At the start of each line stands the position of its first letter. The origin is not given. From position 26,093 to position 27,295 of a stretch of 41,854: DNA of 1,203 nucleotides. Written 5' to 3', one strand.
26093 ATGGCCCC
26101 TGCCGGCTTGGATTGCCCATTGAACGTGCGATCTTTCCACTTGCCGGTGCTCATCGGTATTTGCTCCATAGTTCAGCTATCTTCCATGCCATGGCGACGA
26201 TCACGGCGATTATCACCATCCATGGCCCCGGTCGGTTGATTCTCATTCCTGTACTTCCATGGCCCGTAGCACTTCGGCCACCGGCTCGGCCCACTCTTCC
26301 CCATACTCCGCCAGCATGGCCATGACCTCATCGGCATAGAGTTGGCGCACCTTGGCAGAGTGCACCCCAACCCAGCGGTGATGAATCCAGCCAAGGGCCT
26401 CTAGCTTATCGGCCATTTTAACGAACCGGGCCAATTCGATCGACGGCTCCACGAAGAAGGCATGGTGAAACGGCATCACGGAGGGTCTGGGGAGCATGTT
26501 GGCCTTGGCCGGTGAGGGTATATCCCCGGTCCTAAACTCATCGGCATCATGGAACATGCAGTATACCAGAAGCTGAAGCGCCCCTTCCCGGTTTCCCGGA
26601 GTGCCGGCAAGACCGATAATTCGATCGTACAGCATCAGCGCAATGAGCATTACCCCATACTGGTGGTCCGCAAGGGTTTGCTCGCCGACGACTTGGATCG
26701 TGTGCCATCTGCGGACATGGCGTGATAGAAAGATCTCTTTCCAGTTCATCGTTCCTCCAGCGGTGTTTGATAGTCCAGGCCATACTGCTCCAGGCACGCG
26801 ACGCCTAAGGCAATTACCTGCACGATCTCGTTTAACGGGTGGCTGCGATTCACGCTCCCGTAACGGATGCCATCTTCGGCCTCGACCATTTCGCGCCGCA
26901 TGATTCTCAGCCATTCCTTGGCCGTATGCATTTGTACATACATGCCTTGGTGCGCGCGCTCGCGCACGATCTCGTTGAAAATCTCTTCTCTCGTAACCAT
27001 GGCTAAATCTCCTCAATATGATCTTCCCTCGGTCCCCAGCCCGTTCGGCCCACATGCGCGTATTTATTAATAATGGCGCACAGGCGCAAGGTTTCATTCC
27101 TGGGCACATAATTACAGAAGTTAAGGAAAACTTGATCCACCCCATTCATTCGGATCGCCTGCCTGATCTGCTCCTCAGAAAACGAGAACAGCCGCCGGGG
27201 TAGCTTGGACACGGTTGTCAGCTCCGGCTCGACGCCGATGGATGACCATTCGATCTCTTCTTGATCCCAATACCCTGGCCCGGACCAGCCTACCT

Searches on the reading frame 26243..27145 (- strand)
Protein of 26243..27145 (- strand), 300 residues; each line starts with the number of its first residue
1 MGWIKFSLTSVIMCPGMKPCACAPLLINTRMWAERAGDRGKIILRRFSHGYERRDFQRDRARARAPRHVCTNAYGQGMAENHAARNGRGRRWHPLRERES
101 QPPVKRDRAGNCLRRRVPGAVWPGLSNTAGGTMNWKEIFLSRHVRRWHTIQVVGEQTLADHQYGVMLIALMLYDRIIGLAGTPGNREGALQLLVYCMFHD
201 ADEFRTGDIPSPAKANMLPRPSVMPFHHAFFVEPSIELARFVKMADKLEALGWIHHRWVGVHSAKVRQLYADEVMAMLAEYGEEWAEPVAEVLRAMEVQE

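Call 40: search_protein_families(library=pfam, proteins=[window:26243-27145:-], max_evalue=0.01)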
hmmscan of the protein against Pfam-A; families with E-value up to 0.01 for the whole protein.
window:26243-27145:- (300 aa): 3 families
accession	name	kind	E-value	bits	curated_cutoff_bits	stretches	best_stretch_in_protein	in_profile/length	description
PF12917.13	YfbR-like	-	2.3e-09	37.6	25.9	1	142-215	10-80/182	5'-deoxynucleotidase YfbR-like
PF13023.12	HD_3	-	6.1e-06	26.7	22.5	1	142-215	5-73/165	HD domain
PF01966.28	HD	-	0.0031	18.2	22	0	159-213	2-48/116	HD domain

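Call 44: search_solved_structures(query=window:26243-27145:-, max_evalue=0.01)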
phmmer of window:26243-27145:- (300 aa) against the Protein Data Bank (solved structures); distinct sequences matched with E-value up to 0.01: 3.
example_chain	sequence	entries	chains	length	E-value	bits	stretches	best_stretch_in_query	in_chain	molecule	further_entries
6zpa_A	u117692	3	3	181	3.2e-06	30.1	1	139-276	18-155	DatZ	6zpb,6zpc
2paq_A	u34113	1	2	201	0.0016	21.2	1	142-214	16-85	5'-deoxynucleotidase YfbR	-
5tk6_A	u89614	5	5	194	0.0036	20.1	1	138-222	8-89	OxsA protein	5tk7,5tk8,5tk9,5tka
